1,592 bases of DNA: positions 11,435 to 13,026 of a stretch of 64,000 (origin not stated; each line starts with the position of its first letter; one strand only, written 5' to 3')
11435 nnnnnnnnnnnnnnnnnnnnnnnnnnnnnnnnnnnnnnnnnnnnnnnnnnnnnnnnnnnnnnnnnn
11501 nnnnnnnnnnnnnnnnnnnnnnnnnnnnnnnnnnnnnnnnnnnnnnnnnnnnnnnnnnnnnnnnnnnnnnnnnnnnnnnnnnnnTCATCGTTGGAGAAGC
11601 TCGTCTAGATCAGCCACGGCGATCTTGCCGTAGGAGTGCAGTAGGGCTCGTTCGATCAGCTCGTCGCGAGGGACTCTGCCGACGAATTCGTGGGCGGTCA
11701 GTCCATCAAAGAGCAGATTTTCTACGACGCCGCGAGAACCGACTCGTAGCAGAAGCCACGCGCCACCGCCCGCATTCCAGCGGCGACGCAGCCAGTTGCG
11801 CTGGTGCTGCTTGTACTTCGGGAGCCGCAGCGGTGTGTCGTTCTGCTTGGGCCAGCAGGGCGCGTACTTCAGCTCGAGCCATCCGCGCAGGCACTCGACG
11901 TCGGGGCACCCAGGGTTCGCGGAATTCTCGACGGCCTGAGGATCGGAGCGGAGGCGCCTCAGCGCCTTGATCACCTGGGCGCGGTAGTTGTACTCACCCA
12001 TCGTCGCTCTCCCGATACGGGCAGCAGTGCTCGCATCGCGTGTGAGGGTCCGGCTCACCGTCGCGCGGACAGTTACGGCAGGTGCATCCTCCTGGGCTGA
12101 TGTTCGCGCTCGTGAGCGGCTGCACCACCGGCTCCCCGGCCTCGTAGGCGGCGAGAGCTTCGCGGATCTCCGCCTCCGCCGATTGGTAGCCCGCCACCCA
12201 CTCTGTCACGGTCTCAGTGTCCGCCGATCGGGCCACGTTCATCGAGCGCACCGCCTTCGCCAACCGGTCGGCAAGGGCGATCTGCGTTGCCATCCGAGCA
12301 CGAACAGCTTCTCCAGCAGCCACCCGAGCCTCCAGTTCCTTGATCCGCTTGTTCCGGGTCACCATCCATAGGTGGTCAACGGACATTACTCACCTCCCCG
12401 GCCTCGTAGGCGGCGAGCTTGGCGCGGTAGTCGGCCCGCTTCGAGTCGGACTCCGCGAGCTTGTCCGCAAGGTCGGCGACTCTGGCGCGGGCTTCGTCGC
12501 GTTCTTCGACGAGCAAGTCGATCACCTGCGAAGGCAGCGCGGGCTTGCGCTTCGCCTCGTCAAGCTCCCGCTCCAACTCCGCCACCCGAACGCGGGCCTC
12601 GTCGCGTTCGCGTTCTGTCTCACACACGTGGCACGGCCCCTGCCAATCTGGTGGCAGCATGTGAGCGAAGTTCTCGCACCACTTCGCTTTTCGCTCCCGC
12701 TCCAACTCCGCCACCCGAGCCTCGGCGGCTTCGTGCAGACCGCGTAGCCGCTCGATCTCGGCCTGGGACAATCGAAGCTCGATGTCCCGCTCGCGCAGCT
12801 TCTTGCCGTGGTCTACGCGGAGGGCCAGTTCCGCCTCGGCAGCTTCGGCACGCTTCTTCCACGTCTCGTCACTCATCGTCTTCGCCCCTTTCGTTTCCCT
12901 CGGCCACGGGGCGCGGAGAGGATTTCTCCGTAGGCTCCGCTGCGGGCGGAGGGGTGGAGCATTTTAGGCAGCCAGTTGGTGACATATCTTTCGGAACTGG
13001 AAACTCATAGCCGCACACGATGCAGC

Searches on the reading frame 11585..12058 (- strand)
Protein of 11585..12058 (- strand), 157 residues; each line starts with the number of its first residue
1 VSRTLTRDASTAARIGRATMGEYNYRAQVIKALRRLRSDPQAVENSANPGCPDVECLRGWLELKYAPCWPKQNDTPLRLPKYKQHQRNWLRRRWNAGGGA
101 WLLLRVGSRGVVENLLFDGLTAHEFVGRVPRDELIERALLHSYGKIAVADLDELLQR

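Call 23: search_protein_families(library=pfam, proteins=[window:11585-12058:-], max_evalue=0.01)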
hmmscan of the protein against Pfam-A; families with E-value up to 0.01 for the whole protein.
window:11585-12058:- (157 aa): 0 families

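Call 68: search_protein_families(library=phrogs, proteins=[window:11585-12058:-], max_evalue=0.01)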
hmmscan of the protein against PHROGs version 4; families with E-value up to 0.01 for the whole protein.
window:11585-12058:- (157 aa): 1 family
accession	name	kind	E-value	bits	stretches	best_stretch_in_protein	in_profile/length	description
phrog_2165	-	DNA, RNA and nucleotide metabolism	5.2e-27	95.4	1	30-144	12-126/141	DNA helicase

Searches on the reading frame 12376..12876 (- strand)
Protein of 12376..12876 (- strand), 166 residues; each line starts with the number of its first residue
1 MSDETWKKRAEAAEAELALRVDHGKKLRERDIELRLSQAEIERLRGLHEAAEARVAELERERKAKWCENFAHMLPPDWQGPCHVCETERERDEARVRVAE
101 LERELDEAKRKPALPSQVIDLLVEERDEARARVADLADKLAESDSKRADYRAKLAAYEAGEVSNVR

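Call 23: search_protein_families(library=pfam, proteins=[window:12376-12876:-], max_evalue=0.01)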
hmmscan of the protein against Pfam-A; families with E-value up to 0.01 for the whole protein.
window:12376-12876:- (166 aa): 0 families

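Call 68: search_protein_families(library=phrogs, proteins=[window:12376-12876:-], max_evalue=0.01)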
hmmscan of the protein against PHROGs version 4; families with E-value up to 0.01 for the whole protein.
window:12376-12876:- (166 aa): 2 families
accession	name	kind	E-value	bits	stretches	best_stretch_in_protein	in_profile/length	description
phrog_3507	-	unknown function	0.00028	22.4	1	84-110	62-88/102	-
phrog_6188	-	unknown function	0.002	19.6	0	84-162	48-119/125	-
